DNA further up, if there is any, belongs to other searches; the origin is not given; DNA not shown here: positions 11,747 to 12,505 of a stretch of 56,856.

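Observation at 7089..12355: Three tandem, translationally coupled TPR plus GT9-like glycosyltransferase paralogs, all with Sec-type leaders, plus a small helical partner: candidate exported protein-glycosylation module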

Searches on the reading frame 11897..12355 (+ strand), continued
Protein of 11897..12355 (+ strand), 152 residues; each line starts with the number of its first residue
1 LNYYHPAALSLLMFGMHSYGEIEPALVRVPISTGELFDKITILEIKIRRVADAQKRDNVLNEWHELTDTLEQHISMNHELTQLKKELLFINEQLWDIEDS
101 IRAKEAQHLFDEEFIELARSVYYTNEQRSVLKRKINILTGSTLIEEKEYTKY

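Call 55: search_protein_families(library=pfam, proteins=[L034:276-755:-, L034:975-2093:+, L034:2133-3416:+, L034:3532-4194:+, L034:4240-6369:+, L034:7774-10830:-, L046:3833-4618:+, L046:6994-8106:+, L046:8123-9487:+, L046:9484-10920:+], max_evalue=0.00001)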
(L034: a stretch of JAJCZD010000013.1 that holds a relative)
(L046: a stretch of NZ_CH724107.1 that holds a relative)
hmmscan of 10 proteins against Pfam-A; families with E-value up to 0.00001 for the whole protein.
L034:276-755:- (159 aa): 0 families

L034:975-2093:+ (372 aa): 4 families
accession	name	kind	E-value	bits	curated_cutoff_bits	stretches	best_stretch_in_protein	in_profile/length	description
PF01926.29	MMR_HSR1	-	3.8e-20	72.5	21.9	1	209-327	1-113/113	50S ribosome-binding GTPase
PF16360.10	GTP-bdg_M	-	4.1e-20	72.5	29.5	1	124-202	2-79/79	GTP-binding GTPase Middle Region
PF13167.11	GTP-bdg_N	-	8.8e-20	71.5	25.4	1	33-120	2-88/89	GTP-binding GTPase N-terminal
PF03193.22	RsgA_GTPase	-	3.2e-07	30.8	30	0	177-267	75-170/174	RsgA GTPase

L034:2133-3416:+ (427 aa): 0 families

L034:3532-4194:+ (220 aa): 0 families

L034:4240-6369:+ (709 aa): 23 families
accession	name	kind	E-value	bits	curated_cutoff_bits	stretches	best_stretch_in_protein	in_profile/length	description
PF00515.34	TPR_1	-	5.5e-28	96.1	27.8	1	75-107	2-34/34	Tetratricopeptide repeat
PF07719.23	TPR_2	-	1.6e-25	87.5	27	1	75-107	2-34/34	Tetratricopeptide repeat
PF14559.12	TPR_19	-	1.8e-23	83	25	1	89-151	6-68/68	Tetratricopeptide repeat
PF13181.12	TPR_8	-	3.4e-22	77.1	25.7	1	74-106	1-33/34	Tetratricopeptide repeat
PF13432.12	TPR_16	-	2.6e-20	73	32.7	0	45-106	2-63/65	Tetratricopeptide repeat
PF13414.12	TPR_11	-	3.4e-20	71.9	26.8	2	229-255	13-39/42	TPR repeat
PF13428.12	TPR_14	-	6e-20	70.2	23.5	0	143-184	2-43/44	Tetratricopeptide repeat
PF13431.12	TPR_17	-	8.2e-20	69.8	24.4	0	232-261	1-30/34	Tetratricopeptide repeat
PF13424.12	TPR_12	-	1e-16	61.3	30.1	1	45-102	8-73/77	Tetratricopeptide repeat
PF13174.12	TPR_6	-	9.1e-12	45.2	26.3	0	77-106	3-32/33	Tetratricopeptide repeat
PF24575.1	TPR_Slam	-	1.1e-11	45.5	35.2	0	188-255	23-92/104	Surface lipoprotein assembly modifier, N-terminal TPR repeats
PF13371.12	TPR_9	-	3e-09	37.2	35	0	52-106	7-61/73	Tetratricopeptide repeat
PF13374.12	TPR_10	-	4.2e-08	33.4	27.5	0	149-172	9-32/42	Tetratricopeptide repeat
PF19662.4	DUF6165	-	4.2e-08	33.4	27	1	586-707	3-116/134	Family of unknown function (DUF6165)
PF23241.1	HAT_PRP39_C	-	8e-08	32.9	33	0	143-222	60-139/139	PRP39 C-terminal HAT repeat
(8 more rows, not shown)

L034:7774-10830:- (1018 aa): 0 families

L046:3833-4618:+ (261 aa): 0 families

L046:6994-8106:+ (370 aa): 0 families

L046:8123-9487:+ (454 aa): 0 families

L046:9484-10920:+ (478 aa): 2 families
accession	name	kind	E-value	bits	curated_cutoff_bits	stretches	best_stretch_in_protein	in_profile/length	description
PF22638.1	FlgK_D1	-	8.3e-28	98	28.6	1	85-308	1-214/233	Flagellar hook-associated protein FlgK helical domain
PF06429.18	Flg_bbr_C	-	2.9e-06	27.1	23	1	441-476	9-44/46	Flagellar basal body rod FlgEFG protein C-terminal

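Call 59: search_protein_families(library=ncbifam, proteins=[L001:8804-9862:-, L004:8564-9601:+, L025:6457-7545:-, L010:6526-7617:-, L020:4895-5992:+, L064:6422-7390:+, L044:6404-7519:+, L015:4596-6071:+, L042:6383-7387:-, L055:1325-2377:-], max_evalue=0.00001)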
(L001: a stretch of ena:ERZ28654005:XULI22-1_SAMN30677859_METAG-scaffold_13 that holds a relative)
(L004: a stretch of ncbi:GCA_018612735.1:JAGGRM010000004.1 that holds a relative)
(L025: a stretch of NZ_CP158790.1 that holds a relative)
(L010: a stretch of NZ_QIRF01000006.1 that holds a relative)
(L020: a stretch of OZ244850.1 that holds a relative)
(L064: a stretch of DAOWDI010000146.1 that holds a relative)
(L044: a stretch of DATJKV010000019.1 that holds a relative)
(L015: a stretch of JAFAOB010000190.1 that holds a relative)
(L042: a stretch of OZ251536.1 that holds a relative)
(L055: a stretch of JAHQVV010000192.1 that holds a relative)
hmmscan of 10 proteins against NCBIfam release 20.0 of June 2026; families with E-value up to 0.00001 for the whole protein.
L001:8804-9862:- (352 aa): 6 families
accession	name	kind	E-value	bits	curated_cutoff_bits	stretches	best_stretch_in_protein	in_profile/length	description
TIGR02193.1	heptsyl_trn_I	equivalog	2.2e-35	122.4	185.3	1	4-289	2-295/320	lipopolysaccharide heptosyltransferase I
TIGR02201.1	heptsyl_trn_III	equivalog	1.8e-32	112.8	170.2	1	4-286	2-297/344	putative lipopolysaccharide heptosyltransferase III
NF007742.0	PRK10422.1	equivalog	5.9e-29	101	467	1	2-281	6-294/352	lipopolysaccharide core heptosyltransferase RfaQ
TIGR02195.1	heptsyl_trn_II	equivalog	4.4e-20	72.1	134.6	1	10-294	8-301/339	lipopolysaccharide heptosyltransferase II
NF008204.0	PRK10964.1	equivalog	1.9e-17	63.4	437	1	4-310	3-314/322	lipopolysaccharide heptosyltransferase RfaC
NF008162.0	PRK10916.1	equivalog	2.8e-11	43.2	569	1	108-285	122-297/348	ADP-heptose--LPS heptosyltransferase RfaF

L004:8564-9601:+ (345 aa): 6 families
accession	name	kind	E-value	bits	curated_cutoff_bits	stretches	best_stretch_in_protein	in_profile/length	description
TIGR02193.1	heptsyl_trn_I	equivalog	6.9e-33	114.2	185.3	1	5-291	2-296/320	lipopolysaccharide heptosyltransferase I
TIGR02201.1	heptsyl_trn_III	equivalog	1.3e-30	106.7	170.2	1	5-290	2-300/344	putative lipopolysaccharide heptosyltransferase III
NF007742.0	PRK10422.1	equivalog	2.1e-24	86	467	1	3-288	6-300/352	lipopolysaccharide core heptosyltransferase RfaQ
TIGR02195.1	heptsyl_trn_II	equivalog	3.6e-18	65.8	134.6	1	12-296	9-302/339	lipopolysaccharide heptosyltransferase II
NF008204.0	PRK10964.1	equivalog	6.2e-16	58.4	437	1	5-311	3-314/322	lipopolysaccharide heptosyltransferase RfaC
NF008162.0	PRK10916.1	equivalog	3e-09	36.5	569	1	165-289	174-300/348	ADP-heptose--LPS heptosyltransferase RfaF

L025:6457-7545:- (362 aa): 6 families
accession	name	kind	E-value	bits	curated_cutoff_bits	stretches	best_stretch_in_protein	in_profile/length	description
TIGR02193.1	heptsyl_trn_I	equivalog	1.7e-29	103.1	185.3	1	23-308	3-296/320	lipopolysaccharide heptosyltransferase I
TIGR02201.1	heptsyl_trn_III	equivalog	5.4e-27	94.7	170.2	1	24-308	4-301/344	putative lipopolysaccharide heptosyltransferase III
NF007742.0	PRK10422.1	equivalog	9.3e-21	74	467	1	23-307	9-302/352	lipopolysaccharide core heptosyltransferase RfaQ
TIGR02195.1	heptsyl_trn_II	equivalog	6e-16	58.5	134.6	1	31-312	11-301/339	lipopolysaccharide heptosyltransferase II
NF008204.0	PRK10964.1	equivalog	6.8e-12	45.1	437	1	23-311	4-297/322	lipopolysaccharide heptosyltransferase RfaC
NF008162.0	PRK10916.1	equivalog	3.8e-11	42.8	569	1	186-308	177-302/348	ADP-heptose--LPS heptosyltransferase RfaF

L010:6526-7617:- (363 aa): 6 families
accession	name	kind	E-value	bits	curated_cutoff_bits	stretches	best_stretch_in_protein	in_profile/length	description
TIGR02201.1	heptsyl_trn_III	equivalog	2e-29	102.7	170.2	1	24-308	3-301/344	putative lipopolysaccharide heptosyltransferase III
TIGR02193.1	heptsyl_trn_I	equivalog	1.3e-26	93.6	185.3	1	23-307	2-295/320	lipopolysaccharide heptosyltransferase I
NF007742.0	PRK10422.1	equivalog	9.1e-20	70.7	467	1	22-307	7-302/352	lipopolysaccharide core heptosyltransferase RfaQ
TIGR02195.1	heptsyl_trn_II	equivalog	2.7e-16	59.6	134.6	1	28-313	7-302/339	lipopolysaccharide heptosyltransferase II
NF008162.0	PRK10916.1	equivalog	6.6e-13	48.6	569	1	24-307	4-301/348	ADP-heptose--LPS heptosyltransferase RfaF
NF008204.0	PRK10964.1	equivalog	2.9e-10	39.8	437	0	89-312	79-298/322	lipopolysaccharide heptosyltransferase RfaC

L020:4895-5992:+ (365 aa): 6 families
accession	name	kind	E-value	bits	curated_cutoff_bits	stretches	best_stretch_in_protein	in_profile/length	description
TIGR02193.1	heptsyl_trn_I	equivalog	2.1e-32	112.6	185.3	1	19-306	2-297/320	lipopolysaccharide heptosyltransferase I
TIGR02201.1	heptsyl_trn_III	equivalog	7.9e-27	94.2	170.2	1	19-305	2-301/344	putative lipopolysaccharide heptosyltransferase III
NF007742.0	PRK10422.1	equivalog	2.9e-23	82.3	467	1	16-300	5-298/352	lipopolysaccharide core heptosyltransferase RfaQ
TIGR02195.1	heptsyl_trn_II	equivalog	4e-21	75.5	134.6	1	24-324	7-316/339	lipopolysaccharide heptosyltransferase II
NF008204.0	PRK10964.1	equivalog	3.8e-17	62.4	437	1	83-313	77-302/322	lipopolysaccharide heptosyltransferase RfaC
NF008162.0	PRK10916.1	equivalog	1.7e-11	43.9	569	1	173-304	168-300/348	ADP-heptose--LPS heptosyltransferase RfaF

L064:6422-7390:+ (322 aa): 3 families
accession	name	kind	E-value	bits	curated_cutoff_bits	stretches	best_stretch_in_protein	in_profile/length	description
TIGR02195.1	heptsyl_trn_II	equivalog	1e-14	54.5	134.6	1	166-292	174-300/339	lipopolysaccharide heptosyltransferase II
TIGR02193.1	heptsyl_trn_I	equivalog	2.2e-10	40.3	185.3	1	124-309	137-312/320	lipopolysaccharide heptosyltransferase I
NF008162.0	PRK10916.1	equivalog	2.4e-10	40.1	569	1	166-290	180-303/348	ADP-heptose--LPS heptosyltransferase RfaF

L044:6404-7519:+ (371 aa): 2 families
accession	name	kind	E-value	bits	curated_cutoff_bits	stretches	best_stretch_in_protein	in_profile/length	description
TIGR02193.1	heptsyl_trn_I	equivalog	1.4e-07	31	185.3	1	198-316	175-294/320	lipopolysaccharide heptosyltransferase I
TIGR02201.1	heptsyl_trn_III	equivalog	6.1e-06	25.5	170.2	1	267-315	250-298/344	putative lipopolysaccharide heptosyltransferase III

L015:4596-6071:+ (491 aa): 4 families
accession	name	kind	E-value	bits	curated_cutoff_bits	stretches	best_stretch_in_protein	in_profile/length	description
TIGR02195.1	heptsyl_trn_II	equivalog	8e-10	38.3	134.6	1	154-320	131-297/339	lipopolysaccharide heptosyltransferase II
TIGR02193.1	heptsyl_trn_I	equivalog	1.7e-06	27.5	185.3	0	206-341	191-312/320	lipopolysaccharide heptosyltransferase I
TIGR02201.1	heptsyl_trn_III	equivalog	4.2e-06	26.1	170.2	0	171-330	156-311/344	putative lipopolysaccharide heptosyltransferase III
NF008162.0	PRK10916.1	equivalog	7.3e-06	25.4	569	0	195-318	182-300/348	ADP-heptose--LPS heptosyltransferase RfaF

L042:6383-7387:- (334 aa): 5 families
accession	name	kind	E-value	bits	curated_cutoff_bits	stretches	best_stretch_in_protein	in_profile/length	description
TIGR02193.1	heptsyl_trn_I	equivalog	1.6e-17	63.7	185.3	1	19-323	1-316/320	lipopolysaccharide heptosyltransferase I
TIGR02195.1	heptsyl_trn_II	equivalog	2.9e-12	46.4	134.6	1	19-308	1-302/339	lipopolysaccharide heptosyltransferase II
TIGR02201.1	heptsyl_trn_III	equivalog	5.5e-12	45.4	170.2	1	19-291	1-289/344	putative lipopolysaccharide heptosyltransferase III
NF008162.0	PRK10916.1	equivalog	3.9e-10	39.4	569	1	19-295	2-294/348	ADP-heptose--LPS heptosyltransferase RfaF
NF007742.0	PRK10422.1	equivalog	9.5e-10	37.8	467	1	15-290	3-290/352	lipopolysaccharide core heptosyltransferase RfaQ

L055:1325-2377:- (350 aa): 6 families
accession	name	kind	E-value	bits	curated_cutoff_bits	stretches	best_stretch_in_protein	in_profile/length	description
TIGR02193.1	heptsyl_trn_I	equivalog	1.7e-19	70.2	185.3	2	38-118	1-80/320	lipopolysaccharide heptosyltransferase I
TIGR02201.1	heptsyl_trn_III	equivalog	2.1e-17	63.2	170.2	2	194-341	173-321/344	putative lipopolysaccharide heptosyltransferase III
NF007742.0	PRK10422.1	equivalog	5.3e-14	51.8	467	1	195-314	176-296/352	lipopolysaccharide core heptosyltransferase RfaQ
TIGR02195.1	heptsyl_trn_II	equivalog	2.2e-12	46.7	134.6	1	38-311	1-287/339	lipopolysaccharide heptosyltransferase II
NF008162.0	PRK10916.1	equivalog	1.2e-09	37.9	569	1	38-309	2-290/348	ADP-heptose--LPS heptosyltransferase RfaF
NF008204.0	PRK10964.1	equivalog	4.7e-06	26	437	0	219-340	193-315/322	lipopolysaccharide heptosyltransferase RfaC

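Call 61: search_protein_families(library=pfam, alignment_id=A3, max_evalue=5)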
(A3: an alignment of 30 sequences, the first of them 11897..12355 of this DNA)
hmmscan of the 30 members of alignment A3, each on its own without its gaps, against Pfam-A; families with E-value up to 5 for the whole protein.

A. member 1, window:11897-12355:+ (152 aa): 5 families
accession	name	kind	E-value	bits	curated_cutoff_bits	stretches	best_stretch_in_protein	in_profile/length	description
PF19662.4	DUF6165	-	1.3e-10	41.5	27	1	28-150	2-116/134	Family of unknown function (DUF6165)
PF14063.11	DUF4254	-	2.8e-05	24.4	27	2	87-136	7-53/144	Protein of unknown function (DUF4254)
PF12235.13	FXMRP1_C_core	-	0.065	14.4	29.6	1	73-108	1-36/127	Fragile X-related 1 protein core C terminal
PF15200.11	KRTDAP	-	0.22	11.8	27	1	46-74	28-55/77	Keratinocyte differentiation-associated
PF13600.11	DUF4140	-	0.24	12.3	27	1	35-107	44-94/98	N-terminal domain of unknown function (DUF4140)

B. families by the number of members that match (of 30 scanned): 67 families (the first 25 are shown)
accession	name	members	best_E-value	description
PF19662.4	DUF6165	30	6.1e-14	Family of unknown function (DUF6165)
PF14063.11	DUF4254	30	6.9e-08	Protein of unknown function (DUF4254)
PF13600.11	DUF4140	13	0.00078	N-terminal domain of unknown function (DUF4140)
PF05531.17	NPV_P10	6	0.035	Nucleopolyhedrovirus P10 protein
PF02403.27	Seryl_tRNA_N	4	0.015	Seryl-tRNA synthetase N-terminal domain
PF21728.3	PADR1_N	3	0.025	PADR1, N-terminal helical domain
PF12235.13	FXMRP1_C_core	3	0.065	Fragile X-related 1 protein core C terminal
PF04102.17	SlyX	3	0.22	SlyX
PF13419.12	HAD_2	2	0.0063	Haloacid dehalogenase-like hydrolase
PF12289.13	Rotavirus_VP1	2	0.014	Rotavirus VP1 C-terminal domain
PF05055.17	DUF677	2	0.025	Protein of unknown function (DUF677)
PF05130.17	FlgN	2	0.026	FlgN protein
PF05377.16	FlaC_arch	2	0.039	Flagella accessory protein C (FlaC)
PF23406.1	ZNF380_CC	2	0.095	ZNF380 coiled-coil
PF24073.1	DUF7365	2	0.14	Coiled-coil region of unknown function (DUF7365)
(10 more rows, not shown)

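Call 62: search_solved_structures(query=A3, max_evalue=10, show_alignments=3)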
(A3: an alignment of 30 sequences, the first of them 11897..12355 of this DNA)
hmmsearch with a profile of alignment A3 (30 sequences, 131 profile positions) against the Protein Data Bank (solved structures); distinct sequences matched with E-value up to 10: 16.
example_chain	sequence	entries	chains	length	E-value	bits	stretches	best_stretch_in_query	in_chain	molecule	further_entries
3jqh_A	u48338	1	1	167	0.00011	25.4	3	14-85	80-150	C-type lectin domain family 4 member M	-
6tj1_A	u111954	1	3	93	0.1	15.9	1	53-91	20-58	De novo designed WSHC6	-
5cwp_A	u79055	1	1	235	0.33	14.2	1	33-99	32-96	Designed helical repeat protein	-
6n4n_C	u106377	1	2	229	0.42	13.9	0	33-100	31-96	Rosetta-designed danoprevir/NS3a complex reader 2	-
6tms_G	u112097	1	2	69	0.42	13.8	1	56-91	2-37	a novel designed pore protein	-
6tms_A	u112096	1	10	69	0.5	13.6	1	56-91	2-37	a novel designed pore protein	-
1woz_A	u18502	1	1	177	0.69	13.2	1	27-95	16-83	177aa long conserved hypothetical protein (ST1454)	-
7jty_B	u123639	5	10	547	0.81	12.9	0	54-90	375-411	Glucosidase 2 subunit beta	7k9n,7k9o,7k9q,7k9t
7kad_B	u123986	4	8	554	0.84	12.9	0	54-90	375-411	Glucosidase 2 subunit beta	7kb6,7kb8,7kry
7x5d_A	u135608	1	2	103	0.85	12.9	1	31-82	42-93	Lamin-A/C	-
5daj_A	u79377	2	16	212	0.86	12.9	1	60-119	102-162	NalD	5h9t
6xss_A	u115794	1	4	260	1.1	12.6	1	33-99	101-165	C4_nat_HFuse-7900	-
2j5u_A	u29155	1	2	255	1.1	12.5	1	35-83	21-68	MREC PROTEIN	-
8ppr_F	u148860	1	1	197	1.8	11.8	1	27-102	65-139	Kinetochore protein Spc24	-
2pms_C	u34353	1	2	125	3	11.1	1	9-98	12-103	PNEUMOCOCCAL SURFACE PROTEIN A (PSPA)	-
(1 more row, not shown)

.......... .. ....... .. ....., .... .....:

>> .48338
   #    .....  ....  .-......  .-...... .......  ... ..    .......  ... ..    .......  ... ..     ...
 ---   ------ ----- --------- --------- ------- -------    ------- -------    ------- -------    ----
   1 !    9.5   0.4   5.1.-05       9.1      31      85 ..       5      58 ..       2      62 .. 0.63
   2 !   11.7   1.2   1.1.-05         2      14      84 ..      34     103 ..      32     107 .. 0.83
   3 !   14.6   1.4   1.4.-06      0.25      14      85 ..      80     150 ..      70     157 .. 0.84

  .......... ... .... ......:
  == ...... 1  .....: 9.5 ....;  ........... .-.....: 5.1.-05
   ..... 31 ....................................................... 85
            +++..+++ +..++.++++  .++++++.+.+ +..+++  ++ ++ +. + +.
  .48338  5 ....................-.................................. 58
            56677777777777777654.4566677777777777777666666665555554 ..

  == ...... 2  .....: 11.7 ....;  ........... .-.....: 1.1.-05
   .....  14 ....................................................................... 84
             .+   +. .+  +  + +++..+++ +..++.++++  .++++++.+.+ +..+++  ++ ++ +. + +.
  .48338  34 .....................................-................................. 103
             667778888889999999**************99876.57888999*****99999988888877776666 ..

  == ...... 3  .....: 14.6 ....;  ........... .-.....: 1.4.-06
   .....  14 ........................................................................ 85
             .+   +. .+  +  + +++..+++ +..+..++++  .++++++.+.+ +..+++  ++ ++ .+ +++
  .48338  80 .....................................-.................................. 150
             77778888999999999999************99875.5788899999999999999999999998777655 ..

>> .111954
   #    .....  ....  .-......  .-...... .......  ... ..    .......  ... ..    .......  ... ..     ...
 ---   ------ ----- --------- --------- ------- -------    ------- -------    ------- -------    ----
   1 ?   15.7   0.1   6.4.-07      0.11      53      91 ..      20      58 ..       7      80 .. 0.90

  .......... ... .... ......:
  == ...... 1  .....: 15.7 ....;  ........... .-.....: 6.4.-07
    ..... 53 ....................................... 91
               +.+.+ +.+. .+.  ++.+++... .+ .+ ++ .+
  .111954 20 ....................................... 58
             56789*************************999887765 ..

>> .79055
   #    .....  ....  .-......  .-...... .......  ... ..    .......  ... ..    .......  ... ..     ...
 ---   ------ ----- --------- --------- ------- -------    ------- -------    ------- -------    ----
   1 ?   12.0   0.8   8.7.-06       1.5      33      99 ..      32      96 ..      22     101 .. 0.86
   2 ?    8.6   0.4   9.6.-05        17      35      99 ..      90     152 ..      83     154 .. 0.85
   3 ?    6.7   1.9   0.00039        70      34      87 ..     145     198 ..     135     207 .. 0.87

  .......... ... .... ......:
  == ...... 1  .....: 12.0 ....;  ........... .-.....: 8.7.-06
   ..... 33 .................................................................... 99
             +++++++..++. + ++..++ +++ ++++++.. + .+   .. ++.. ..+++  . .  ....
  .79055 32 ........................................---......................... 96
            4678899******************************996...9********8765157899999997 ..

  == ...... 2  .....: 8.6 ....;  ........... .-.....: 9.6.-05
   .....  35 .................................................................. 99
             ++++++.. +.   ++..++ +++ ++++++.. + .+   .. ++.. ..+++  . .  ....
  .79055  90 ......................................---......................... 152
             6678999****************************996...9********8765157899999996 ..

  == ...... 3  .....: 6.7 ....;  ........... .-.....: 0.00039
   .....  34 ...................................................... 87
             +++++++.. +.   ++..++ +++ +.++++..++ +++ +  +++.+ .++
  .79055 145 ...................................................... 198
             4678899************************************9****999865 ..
